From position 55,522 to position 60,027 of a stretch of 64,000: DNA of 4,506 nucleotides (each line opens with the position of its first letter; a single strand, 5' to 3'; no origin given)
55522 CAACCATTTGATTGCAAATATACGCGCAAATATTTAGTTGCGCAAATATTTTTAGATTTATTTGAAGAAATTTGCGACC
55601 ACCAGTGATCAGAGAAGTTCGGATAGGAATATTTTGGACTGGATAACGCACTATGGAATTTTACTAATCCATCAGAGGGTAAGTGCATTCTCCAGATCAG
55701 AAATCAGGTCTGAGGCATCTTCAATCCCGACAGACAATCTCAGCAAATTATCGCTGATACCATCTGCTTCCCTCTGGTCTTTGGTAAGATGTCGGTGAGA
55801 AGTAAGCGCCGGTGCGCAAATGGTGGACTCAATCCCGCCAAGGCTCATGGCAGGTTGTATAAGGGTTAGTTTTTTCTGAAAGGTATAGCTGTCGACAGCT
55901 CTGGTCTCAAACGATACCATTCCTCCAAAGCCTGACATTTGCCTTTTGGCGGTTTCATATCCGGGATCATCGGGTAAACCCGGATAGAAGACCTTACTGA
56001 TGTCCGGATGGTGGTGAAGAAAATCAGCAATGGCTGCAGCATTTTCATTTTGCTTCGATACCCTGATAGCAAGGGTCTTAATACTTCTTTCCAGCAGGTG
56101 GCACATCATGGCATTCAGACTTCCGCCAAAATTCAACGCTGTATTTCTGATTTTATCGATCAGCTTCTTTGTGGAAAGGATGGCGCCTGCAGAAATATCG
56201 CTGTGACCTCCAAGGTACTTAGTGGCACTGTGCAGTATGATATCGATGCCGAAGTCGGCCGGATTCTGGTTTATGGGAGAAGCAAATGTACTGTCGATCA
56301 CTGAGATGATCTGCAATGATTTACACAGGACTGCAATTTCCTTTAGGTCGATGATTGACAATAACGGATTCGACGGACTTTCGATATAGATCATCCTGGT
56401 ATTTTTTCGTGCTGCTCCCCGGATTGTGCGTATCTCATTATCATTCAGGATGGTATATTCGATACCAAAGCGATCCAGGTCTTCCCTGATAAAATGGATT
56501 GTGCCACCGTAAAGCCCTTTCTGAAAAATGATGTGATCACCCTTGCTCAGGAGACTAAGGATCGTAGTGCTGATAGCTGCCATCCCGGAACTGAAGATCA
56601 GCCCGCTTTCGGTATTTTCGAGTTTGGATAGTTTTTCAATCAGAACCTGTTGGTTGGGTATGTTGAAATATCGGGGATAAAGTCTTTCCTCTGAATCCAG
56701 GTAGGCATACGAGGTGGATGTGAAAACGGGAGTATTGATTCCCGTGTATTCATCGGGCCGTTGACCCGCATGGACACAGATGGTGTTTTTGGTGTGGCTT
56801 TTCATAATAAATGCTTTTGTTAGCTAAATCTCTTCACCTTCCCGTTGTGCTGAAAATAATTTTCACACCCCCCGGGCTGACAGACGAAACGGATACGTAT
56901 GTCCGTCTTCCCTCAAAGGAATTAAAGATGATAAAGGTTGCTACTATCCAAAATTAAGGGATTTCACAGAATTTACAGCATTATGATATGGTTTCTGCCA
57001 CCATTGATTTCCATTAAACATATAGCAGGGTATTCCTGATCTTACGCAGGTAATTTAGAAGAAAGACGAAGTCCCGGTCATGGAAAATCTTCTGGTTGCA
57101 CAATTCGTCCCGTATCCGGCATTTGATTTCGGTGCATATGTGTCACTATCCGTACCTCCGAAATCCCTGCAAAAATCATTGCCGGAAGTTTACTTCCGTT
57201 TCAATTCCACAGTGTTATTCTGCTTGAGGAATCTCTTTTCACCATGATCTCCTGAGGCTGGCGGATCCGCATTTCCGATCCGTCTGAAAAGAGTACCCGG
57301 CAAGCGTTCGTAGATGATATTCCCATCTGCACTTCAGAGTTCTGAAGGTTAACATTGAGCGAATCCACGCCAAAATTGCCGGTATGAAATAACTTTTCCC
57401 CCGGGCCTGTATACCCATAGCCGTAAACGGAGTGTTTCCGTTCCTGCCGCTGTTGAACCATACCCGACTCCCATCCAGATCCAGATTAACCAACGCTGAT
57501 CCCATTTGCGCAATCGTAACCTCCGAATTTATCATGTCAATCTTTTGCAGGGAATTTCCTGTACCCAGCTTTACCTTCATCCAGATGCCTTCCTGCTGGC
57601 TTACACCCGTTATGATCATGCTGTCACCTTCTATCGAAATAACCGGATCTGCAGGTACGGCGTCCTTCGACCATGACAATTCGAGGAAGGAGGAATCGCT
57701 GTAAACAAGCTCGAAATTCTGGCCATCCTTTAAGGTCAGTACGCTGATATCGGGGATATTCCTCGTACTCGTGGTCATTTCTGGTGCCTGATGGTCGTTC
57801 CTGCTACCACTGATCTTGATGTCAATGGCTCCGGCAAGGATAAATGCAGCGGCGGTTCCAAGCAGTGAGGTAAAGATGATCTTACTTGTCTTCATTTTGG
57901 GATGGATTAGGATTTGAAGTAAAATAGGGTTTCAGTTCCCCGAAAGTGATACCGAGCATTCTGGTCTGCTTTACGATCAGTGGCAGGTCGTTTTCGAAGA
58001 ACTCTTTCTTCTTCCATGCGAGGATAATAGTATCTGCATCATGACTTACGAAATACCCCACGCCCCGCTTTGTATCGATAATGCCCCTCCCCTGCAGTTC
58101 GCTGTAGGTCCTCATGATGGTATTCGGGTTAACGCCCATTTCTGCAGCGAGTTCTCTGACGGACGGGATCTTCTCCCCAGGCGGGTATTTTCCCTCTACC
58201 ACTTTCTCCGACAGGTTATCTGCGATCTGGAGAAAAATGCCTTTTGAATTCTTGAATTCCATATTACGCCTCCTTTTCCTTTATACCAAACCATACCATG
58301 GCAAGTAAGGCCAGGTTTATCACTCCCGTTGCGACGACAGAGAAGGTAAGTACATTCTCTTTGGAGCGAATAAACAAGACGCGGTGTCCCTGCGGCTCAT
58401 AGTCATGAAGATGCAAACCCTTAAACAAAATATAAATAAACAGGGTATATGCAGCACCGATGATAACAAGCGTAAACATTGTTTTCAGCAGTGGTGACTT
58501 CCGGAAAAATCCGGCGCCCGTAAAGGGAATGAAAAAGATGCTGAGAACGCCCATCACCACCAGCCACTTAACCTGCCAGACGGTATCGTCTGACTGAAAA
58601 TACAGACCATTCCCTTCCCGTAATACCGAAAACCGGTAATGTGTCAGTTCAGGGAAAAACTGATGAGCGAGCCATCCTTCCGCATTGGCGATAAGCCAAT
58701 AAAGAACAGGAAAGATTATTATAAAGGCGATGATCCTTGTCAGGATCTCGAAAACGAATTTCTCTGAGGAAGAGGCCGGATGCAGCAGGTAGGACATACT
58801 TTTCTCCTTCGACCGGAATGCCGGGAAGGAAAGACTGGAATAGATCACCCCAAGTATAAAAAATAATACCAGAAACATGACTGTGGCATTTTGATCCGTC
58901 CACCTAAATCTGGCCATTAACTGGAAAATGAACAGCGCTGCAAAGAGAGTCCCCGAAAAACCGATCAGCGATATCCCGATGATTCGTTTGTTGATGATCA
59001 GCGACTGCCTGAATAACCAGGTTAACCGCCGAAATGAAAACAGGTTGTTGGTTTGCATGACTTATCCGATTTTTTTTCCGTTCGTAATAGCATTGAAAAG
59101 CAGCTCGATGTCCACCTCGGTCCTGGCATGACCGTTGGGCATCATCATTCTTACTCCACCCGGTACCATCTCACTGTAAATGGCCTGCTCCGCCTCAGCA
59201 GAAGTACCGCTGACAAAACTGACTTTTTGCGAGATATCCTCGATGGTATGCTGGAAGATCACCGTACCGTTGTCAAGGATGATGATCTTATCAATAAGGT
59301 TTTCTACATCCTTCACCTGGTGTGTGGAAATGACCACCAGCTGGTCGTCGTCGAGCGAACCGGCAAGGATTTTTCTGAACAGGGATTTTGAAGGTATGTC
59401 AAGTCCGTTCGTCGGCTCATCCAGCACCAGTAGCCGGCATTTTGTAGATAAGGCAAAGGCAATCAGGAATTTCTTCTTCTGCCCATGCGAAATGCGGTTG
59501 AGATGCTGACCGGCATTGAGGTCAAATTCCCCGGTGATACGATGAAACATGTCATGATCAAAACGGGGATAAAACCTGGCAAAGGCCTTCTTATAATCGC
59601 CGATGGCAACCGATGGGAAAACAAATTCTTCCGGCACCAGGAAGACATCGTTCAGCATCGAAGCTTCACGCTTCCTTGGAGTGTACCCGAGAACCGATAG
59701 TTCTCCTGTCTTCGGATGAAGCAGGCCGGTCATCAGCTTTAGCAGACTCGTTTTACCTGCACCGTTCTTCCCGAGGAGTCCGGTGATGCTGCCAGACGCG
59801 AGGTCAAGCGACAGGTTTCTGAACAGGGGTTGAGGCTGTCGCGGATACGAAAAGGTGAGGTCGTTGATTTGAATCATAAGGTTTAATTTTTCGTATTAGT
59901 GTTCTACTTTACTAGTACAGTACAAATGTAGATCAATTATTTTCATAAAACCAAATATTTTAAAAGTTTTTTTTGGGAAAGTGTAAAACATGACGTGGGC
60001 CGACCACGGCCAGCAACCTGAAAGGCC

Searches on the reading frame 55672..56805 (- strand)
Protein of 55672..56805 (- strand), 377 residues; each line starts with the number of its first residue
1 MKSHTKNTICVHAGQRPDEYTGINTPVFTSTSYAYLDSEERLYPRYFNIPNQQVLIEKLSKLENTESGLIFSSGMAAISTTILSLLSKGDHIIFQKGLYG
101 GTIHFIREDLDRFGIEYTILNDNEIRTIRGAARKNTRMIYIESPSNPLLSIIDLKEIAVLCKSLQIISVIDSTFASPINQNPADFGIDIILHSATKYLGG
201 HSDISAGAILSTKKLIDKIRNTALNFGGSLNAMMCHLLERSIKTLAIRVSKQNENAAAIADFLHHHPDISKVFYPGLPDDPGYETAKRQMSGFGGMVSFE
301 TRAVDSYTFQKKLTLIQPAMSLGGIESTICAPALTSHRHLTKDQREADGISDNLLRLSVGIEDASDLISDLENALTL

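Call 69: search_protein_families(library=pfam, proteins=[window:55672-56805:-], max_evalue=0.00001)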
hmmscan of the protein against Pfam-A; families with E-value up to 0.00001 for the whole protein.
window:55672-56805:- (377 aa): 2 families
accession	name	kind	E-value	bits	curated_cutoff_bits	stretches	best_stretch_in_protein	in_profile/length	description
PF01053.26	Cys_Met_Meta_PP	-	3.1e-120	401.7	27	1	8-375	2-380/381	Cys/Met metabolism PLP-dependent enzyme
PF00155.27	Aminotran_1_2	-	1.1e-06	28.5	19.7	1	43-224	35-246/361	Aminotransferase class I and II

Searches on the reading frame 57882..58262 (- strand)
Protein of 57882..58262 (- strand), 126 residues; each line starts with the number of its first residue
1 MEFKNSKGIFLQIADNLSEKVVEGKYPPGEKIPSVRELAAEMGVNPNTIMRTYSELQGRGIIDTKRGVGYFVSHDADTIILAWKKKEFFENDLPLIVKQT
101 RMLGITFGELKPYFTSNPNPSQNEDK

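Call 69: search_protein_families(library=pfam, proteins=[window:57882-58262:-], max_evalue=0.00001)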
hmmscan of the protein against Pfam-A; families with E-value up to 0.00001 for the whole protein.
window:57882-58262:- (126 aa): 2 families
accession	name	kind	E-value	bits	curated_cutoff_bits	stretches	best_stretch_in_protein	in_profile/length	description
PF00392.27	GntR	-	1.2e-16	60.6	27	1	12-72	4-64/64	Bacterial regulatory proteins, gntR family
PF02082.26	Rrf2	-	2.5e-06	28.1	30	1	30-81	21-74/132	Iron-dependent Transcriptional regulator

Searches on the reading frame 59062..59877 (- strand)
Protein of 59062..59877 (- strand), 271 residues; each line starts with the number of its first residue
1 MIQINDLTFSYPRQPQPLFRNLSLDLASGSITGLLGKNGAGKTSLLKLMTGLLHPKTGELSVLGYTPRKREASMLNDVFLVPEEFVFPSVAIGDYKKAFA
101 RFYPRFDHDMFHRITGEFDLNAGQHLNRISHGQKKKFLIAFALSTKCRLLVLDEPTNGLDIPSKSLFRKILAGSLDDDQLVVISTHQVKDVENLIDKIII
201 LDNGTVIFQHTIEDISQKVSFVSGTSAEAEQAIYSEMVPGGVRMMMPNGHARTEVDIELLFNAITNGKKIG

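Call 34: find_encoding_contigs(protein=window:59062-59877:-, flank=10000, max_places=3)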
Protein window:59062-59877:- (271 aa): no gene with exactly this product is on record in the collection.

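Call 69: search_protein_families(library=pfam, proteins=[window:59062-59877:-], max_evalue=0.00001)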
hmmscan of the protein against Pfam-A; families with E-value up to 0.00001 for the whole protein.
window:59062-59877:- (271 aa): 2 families
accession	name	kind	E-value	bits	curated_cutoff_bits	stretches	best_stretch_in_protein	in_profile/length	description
PF00005.33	ABC_tran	-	3.2e-23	83.3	25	1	20-157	2-137/137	ABC transporter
PF13304.12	AAA_21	-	7.7e-10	39.8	27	0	112-187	221-299/304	AAA domain, putative AbiEii toxin, Type IV TA system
